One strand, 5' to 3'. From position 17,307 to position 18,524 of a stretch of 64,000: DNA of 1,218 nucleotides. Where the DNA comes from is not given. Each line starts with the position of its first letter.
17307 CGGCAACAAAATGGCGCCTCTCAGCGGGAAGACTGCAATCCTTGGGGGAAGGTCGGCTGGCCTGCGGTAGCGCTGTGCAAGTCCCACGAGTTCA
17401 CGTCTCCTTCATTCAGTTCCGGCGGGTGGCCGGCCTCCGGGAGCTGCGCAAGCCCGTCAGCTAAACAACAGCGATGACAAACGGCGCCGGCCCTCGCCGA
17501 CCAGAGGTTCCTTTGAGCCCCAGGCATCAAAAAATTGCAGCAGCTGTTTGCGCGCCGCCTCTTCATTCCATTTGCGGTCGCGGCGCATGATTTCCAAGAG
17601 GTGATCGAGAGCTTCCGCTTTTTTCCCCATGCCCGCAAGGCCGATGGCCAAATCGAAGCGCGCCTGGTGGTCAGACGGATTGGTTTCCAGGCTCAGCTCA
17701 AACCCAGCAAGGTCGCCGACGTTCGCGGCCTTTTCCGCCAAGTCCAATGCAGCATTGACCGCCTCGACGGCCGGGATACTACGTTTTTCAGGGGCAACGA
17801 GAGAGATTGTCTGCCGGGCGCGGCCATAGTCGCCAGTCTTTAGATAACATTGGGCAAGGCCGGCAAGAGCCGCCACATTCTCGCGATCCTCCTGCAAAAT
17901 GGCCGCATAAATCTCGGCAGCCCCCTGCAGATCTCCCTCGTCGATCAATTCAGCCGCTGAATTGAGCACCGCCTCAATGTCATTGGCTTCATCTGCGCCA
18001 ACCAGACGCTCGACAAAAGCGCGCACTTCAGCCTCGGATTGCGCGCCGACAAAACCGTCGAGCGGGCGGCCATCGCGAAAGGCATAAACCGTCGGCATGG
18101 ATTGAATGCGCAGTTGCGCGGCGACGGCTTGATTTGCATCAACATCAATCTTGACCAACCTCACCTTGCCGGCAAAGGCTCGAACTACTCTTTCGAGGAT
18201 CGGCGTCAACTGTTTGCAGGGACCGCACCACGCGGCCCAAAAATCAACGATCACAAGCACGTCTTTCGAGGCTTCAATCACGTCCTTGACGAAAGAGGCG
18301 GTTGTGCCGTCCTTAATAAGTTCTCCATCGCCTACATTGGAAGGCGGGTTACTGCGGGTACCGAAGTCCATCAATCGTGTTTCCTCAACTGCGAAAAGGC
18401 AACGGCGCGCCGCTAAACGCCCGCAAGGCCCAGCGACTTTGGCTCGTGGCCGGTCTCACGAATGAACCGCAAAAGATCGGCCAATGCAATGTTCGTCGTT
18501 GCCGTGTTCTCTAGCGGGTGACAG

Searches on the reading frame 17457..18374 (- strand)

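Call 38: search_protein_families(library=pfam, proteins=[window:17457-18374:-], max_evalue=0.01)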
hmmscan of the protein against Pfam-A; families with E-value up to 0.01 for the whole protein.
window:17457-18374:- (305 aa): 17 families
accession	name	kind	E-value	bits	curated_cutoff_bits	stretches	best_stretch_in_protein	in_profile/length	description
PF14561.12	TPR_20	-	1.1e-29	103.1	25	1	216-304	2-90/90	Tetratricopeptide repeat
PF00085.26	Thioredoxin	-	7e-26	90.7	23.5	1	24-122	6-102/103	Thioredoxin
PF14559.12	TPR_19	-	1.9e-15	57.3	25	1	143-205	1-63/68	Tetratricopeptide repeat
PF13905.12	Thioredoxin_8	-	4e-07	30.7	27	1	40-98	3-62/94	Thioredoxin-like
PF13431.12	TPR_17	-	1.9e-06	28.2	24.4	1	157-188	3-34/34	Tetratricopeptide repeat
PF13432.12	TPR_16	-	4.7e-06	27.4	32.7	1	142-191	6-55/65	Tetratricopeptide repeat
PF13098.12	Thioredoxin_2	-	5.9e-06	27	27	1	41-119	8-102/104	Thioredoxin-like domain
PF25060.1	ARM_TT21_2nd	-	0.0002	21.3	27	1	116-200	41-123/270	Tetratricopeptide repeat protein 21 second ARM domain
PF12895.13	ANAPC3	-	0.00038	21.1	27.2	1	151-191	7-47/82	Anaphase-promoting complex, cyclosome, subunit 3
PF14863.12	Alkyl_sulf_dimr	-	0.00051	20.9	26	1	131-181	67-117/139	Alkyl sulfatase dimerisation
PF13424.12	TPR_12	-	0.00051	20.6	30.1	0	149-188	26-66/77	Tetratricopeptide repeat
PF00578.27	AhpC-TSA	-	0.00081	19.8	26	1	37-94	24-83/124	AhpC/TSA family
PF04756.19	OST3_OST6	-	0.0018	18.2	27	1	50-101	46-104/294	OST3 / OST6 family, transporter family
PF13728.12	TraF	-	0.0023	18.2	23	1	32-102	123-202/224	F plasmid transfer operon protein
PF07719.23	TPR_2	-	0.003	18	27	0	168-188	2-22/34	Tetratricopeptide repeat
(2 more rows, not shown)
